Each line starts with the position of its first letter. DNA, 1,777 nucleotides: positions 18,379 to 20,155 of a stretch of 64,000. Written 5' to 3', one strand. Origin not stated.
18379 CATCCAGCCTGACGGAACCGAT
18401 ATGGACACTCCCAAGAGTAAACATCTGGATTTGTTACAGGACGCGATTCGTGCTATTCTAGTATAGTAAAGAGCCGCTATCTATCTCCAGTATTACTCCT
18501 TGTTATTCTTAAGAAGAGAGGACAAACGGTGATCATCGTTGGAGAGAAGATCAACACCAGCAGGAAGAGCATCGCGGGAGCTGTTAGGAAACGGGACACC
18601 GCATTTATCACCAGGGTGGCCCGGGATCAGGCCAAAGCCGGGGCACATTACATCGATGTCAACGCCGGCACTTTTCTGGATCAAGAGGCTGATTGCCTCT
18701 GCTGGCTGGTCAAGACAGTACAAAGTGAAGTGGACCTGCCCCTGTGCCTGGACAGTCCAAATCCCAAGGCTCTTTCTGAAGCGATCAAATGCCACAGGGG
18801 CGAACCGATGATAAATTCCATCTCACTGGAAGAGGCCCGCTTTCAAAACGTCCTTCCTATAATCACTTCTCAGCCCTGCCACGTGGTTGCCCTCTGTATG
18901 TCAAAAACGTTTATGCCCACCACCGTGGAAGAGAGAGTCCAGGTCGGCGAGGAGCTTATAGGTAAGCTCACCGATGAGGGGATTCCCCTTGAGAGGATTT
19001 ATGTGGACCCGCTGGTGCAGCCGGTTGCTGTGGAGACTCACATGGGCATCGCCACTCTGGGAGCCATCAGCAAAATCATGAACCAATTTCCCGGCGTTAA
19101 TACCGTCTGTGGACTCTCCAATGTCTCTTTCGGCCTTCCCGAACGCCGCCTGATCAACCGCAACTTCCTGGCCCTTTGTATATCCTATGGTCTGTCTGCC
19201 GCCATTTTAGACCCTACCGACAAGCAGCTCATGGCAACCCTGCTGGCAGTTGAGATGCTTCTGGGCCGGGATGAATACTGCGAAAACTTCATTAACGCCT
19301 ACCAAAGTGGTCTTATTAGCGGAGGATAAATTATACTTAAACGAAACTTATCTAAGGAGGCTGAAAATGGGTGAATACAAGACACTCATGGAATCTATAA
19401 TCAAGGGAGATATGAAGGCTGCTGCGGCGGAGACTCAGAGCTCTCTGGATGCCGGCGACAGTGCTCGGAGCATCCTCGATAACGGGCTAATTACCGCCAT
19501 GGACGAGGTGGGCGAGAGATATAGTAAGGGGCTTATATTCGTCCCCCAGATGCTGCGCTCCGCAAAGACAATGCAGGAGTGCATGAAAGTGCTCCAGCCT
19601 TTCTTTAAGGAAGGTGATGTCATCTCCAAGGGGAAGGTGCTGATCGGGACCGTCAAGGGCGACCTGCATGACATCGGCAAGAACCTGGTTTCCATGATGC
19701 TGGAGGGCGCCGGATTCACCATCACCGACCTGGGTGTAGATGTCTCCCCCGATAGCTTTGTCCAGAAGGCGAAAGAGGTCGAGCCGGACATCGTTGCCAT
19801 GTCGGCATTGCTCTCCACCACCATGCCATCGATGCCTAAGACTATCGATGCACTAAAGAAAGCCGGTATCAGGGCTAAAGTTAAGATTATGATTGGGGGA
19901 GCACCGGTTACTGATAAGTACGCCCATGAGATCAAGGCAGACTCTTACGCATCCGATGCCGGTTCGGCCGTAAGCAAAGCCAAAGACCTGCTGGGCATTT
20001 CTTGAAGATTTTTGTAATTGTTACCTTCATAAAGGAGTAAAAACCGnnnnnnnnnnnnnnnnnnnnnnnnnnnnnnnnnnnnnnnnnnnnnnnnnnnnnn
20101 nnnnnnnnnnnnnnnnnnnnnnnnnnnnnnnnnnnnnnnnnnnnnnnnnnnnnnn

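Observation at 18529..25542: Complete non-pyrrolysine MttB-type methyltransferase system with two divergent tandem MttB paralogs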

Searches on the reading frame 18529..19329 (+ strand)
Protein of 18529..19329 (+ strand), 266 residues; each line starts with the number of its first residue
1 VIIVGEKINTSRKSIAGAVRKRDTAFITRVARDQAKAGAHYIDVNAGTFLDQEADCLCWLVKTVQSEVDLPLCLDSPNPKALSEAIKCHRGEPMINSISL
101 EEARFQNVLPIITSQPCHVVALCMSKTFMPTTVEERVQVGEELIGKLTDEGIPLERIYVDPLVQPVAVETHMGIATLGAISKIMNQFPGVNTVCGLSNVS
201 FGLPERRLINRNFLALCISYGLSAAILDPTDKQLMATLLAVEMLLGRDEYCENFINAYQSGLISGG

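Call 3: search_protein_families(library=pfam, proteins=[window:18529-19329:+])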
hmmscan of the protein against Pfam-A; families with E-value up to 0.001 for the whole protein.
window:18529-19329:+ (266 aa): 1 family
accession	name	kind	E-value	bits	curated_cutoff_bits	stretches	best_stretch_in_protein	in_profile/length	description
PF00809.28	Pterin_bind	-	5.9e-23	82.2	25.5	1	7-227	3-243/244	Pterin binding enzyme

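Call 4: search_protein_families(library=ncbifam, proteins=[window:18529-19329:+])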
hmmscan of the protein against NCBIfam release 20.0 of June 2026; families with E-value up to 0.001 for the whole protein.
window:18529-19329:+ (266 aa): 5 families
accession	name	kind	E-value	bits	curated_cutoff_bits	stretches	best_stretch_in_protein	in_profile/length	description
NF005719.0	PRK07535.1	domain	1e-100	336.3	259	1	1-262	1-262/268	methyltetrahydrofolate:corrinoid/iron-sulfur protein methyltransferase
NF040758.1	CODH_ACS_meth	exception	9.2e-43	146.5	370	1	2-256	5-260/261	carbon monoxide dehydrogenase/acetyl-CoA synthase methytransferase subunit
TIGR02082.1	metH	equivalog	6.5e-32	110.1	1010.85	1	2-237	344-594/1182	methionine synthase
NF007024.0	PRK09490.1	equivalog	1.1e-17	63.2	1497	1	2-230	361-604/1234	methionine synthase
TIGR00284.1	TIGR00284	hypoth_equivalog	9.6e-07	27.7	256.65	1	27-181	167-307/497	dihydropteroate synthase-like protein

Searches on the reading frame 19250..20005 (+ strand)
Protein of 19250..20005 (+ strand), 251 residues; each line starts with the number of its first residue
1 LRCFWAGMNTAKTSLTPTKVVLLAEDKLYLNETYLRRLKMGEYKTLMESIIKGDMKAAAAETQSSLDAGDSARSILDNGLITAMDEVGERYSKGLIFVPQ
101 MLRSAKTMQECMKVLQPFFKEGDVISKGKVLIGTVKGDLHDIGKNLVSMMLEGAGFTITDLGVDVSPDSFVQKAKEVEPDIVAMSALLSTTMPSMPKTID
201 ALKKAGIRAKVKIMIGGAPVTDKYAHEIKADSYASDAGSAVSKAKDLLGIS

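Call 3: search_protein_families(library=pfam, proteins=[window:19250-20005:+])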
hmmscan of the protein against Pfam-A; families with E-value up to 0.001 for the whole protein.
window:19250-20005:+ (251 aa): 2 families
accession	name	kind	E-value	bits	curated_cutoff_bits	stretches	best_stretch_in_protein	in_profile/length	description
PF02310.24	B12-binding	-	1.1e-28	99.9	32.1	1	128-233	1-112/121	B12 binding domain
PF02607.22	B12-binding_2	-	6.4e-18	65.2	23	1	45-115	4-73/74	B12 binding domain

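Call 4: search_protein_families(library=ncbifam, proteins=[window:19250-20005:+])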
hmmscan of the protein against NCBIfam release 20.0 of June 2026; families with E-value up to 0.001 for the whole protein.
window:19250-20005:+ (251 aa): 15 families
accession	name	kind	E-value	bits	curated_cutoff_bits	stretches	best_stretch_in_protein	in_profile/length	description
NF047996.1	corrin_MtgC_2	exception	3.8e-62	209.5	370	1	47-248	9-210/212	glycine betaine-specific corrinoid protein MtgC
TIGR02370.1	pyl_corrinoid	subfamily_domain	3.9e-55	186.3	215.3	1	46-240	2-197/197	methyltransferase cognate corrinoid protein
NF041607.1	dimeth_corrin_MtbC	equivalog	2.6e-53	180.6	350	1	57-248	12-203/203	dimethylamine corrinoid protein MtbC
NF047995.1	corrinoid_MtgC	exception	2.7e-49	167.6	310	1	43-248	5-213/215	glycine betaine-specific corrinoid protein MtgC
TIGR02082.1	metH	equivalog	9.9e-43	146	1010.85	1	44-235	648-839/1182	methionine synthase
NF040669.1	MtaC2_Meth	equivalog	2e-39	135.5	450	1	42-241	42-239/267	methanol--corrinoid protein MtaC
NF007024.0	PRK09490.1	equivalog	1.1e-35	122.8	1497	1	44-234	663-855/1234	methionine synthase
NF040655.1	MtaC_Meth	equivalog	1.5e-32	112.6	420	1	44-246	37-236/253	methanol--corrinoid protein MtaC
NF002612.0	PRK02261.1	equivalog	5e-12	45.5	110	1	127-223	3-98/148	methylaspartate mutase subunit S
TIGR01501.1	MthylAspMutase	equivalog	5.9e-09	35.8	135.8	1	129-223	3-96/134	methylaspartate mutase subunit S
TIGR00640.1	acid_CoA_mut_C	subfamily_domain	7.5e-09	35.7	57.45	1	127-219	2-93/132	methylmalonyl-CoA mutase C-terminal domain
NF052513.1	TransRegCarH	equivalog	7.9e-09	35.2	400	1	44-230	85-261/274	HTH-type transcriptional repressor CarH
NF006944.0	PRK09426.1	equivalog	2.8e-08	32.2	876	1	70-225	529-686/721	methylmalonyl-CoA mutase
NF052385.1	Lys_5_6_beta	equivalog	4.9e-06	26.4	280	1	156-233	139-219/241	lysine 5,6-aminomutase subunit beta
NF040743.1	ornith_mutase_E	equivalog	1.8e-05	22.9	800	1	129-232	597-707/730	D-ornithine 4,5-aminomutase subunit OraE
